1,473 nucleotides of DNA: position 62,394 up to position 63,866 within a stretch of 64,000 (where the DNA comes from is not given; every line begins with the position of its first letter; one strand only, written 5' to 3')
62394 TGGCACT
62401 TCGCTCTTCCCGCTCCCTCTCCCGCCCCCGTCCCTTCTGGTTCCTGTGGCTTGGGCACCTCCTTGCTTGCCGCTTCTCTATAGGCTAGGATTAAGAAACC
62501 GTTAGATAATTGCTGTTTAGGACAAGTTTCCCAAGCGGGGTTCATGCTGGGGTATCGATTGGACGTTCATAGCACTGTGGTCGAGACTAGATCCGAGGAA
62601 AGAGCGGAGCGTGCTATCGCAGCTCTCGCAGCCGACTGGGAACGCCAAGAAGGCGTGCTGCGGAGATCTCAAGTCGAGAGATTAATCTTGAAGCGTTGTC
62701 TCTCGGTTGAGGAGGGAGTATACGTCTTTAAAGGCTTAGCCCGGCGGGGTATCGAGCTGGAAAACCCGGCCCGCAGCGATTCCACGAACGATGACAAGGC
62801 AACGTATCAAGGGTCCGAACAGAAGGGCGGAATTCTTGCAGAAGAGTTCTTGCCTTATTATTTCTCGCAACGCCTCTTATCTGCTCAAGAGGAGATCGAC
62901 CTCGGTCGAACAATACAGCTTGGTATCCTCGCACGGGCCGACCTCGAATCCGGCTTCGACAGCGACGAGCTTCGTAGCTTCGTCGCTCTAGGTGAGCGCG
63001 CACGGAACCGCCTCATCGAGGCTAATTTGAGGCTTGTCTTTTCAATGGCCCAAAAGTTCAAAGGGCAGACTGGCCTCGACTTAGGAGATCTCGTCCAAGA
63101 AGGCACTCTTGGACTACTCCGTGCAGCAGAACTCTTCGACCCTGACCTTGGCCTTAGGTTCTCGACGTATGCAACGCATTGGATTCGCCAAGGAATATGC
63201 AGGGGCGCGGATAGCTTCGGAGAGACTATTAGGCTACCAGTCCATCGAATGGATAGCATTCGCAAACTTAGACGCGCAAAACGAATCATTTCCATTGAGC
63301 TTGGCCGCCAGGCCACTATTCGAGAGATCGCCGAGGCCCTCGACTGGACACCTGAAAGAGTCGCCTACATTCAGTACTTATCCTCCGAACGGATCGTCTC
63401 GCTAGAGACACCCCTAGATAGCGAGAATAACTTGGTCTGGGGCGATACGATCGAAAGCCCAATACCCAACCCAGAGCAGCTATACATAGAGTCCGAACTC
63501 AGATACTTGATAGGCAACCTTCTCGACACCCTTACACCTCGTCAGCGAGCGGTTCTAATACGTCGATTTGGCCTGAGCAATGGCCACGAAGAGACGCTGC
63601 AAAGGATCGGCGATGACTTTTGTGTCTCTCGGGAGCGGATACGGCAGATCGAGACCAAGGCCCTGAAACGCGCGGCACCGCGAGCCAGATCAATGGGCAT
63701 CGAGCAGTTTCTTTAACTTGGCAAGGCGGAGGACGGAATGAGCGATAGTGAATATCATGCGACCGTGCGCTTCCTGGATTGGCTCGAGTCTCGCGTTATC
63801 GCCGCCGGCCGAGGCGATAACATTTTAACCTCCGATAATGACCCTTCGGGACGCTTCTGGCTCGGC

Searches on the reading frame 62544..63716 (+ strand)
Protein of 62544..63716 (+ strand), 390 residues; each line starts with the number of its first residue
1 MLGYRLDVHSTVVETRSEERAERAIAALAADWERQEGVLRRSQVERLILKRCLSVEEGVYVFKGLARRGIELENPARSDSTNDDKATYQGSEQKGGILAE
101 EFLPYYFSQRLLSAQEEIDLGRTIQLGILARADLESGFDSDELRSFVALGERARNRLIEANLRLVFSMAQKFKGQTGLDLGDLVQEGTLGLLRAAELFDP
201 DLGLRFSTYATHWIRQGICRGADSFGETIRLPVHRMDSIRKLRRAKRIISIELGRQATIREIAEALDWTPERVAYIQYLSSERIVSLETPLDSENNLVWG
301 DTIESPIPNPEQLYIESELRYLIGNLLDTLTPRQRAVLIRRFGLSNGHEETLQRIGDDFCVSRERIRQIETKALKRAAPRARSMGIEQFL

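Call 10: search_protein_families(library=pfam, proteins=[window:62544-63713:+], max_evalue=0.01)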
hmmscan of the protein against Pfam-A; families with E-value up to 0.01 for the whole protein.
window:62544-63713:+ (390 aa): 5 families
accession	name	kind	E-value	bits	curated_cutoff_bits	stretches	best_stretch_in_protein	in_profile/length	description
PF04545.22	Sigma70_r4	-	2.3e-17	62.7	24.1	1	326-376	1-47/50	Sigma-70, region 4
PF04542.20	Sigma70_r2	-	1.2e-15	57.4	24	1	157-219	1-62/71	Sigma-70 region 2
PF04539.22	Sigma70_r3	-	9.1e-14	51.8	25.3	1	239-312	3-76/78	Sigma-70 region 3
PF08281.18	Sigma70_r4_2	-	0.0069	16.5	25.7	0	323-342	4-23/54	Sigma-70, region 4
PF00140.25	Sigma70_r1_2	-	0.0097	16.3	22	0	110-127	14-31/34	Sigma-70 factor, region 1.2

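Call 14: find_encoding_contigs(protein=window:62544-63716:+, flank=10000, max_places=6)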
Protein window:62544-63716:+ (390 aa): no gene with exactly this product is on record in the collection.

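Call 94: search_protein_families(library=padloc, proteins=[window:62544-63713:+], max_evalue=0.01)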
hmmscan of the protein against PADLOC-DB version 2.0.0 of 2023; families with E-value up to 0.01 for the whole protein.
window:62544-63713:+ (390 aa): 1 family
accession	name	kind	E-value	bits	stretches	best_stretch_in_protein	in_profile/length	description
PDLC02203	MzaA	-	3.1e-42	142.7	1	143-383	420-661/683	-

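Call 95: search_protein_families(library=ncbifam, proteins=[window:62544-63713:+], max_evalue=0.01)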
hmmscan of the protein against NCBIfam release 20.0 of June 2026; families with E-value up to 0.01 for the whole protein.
window:62544-63713:+ (390 aa): 42 families (the best 25 are shown)
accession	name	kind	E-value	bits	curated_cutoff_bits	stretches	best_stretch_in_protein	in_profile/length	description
NF041931.2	MzaA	equivalog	9.3e-72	242.9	800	1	141-389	464-713/726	MZA anti-phage system associated sigma-70 family RNA polymerase sigma factor MzaA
TIGR02997.1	Sig70-cyanoRpoD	subfamily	1.1e-70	238.3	384.5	1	137-375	59-295/298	RNA polymerase sigma factor, RpoD/SigA family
NF005643.0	PRK07406.1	equivalog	6.4e-70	236.2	500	1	141-377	149-383/397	RNA polymerase sigma factor RpoD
NF005785.0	PRK07598.1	equivalog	3.8e-66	223.6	554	1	119-382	143-404/415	RNA polymerase sigma factor SigC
NF004208.0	PRK05658.1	equivalog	9.3e-66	223.1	555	1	151-390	391-629/631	RNA polymerase sigma factor RpoD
NF004561.0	PRK05901.1-3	equivalog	3.6e-65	221.1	582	1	110-389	251-535/537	RNA polymerase sigma factor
NF005920.0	PRK07921.1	subfamily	1.2e-64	218.4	464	1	109-377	42-314/328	RNA polymerase sigma factor SigB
TIGR02393.1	RpoD_Cterm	equivalog_domain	1.1e-63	215.1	354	1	153-389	1-236/238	RNA polymerase sigma factor RpoD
NF006666.0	PRK09210.1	equivalog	1.6e-63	215.2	572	1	129-390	108-369/370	RNA polymerase sigma factor RpoD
NF005642.0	PRK07405.1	subfamily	5.1e-63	213.2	524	1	138-378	68-306/318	RNA polymerase sigma factor SigD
NF004207.0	PRK05657.1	equivalog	3.7e-59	200.7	394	1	152-386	89-322/329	RNA polymerase sigma factor RpoS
NF004615.0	PRK05949.1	subfamily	8.4e-59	199.1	530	1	139-380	78-317/327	RNA polymerase sigma factor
TIGR02394.1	rpoS_proteo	equivalog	3.1e-58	197.6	378.7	1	151-385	45-278/285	RNA polymerase sigma factor RpoS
NF004560.0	PRK05901.1-1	equivalog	2.3e-55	188.7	711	1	111-383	228-508/516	RNA polymerase sigma factor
NF004562.0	PRK05901.1-4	equivalog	3.6e-52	177.6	779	1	143-390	307-553/571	RNA polymerase sigma factor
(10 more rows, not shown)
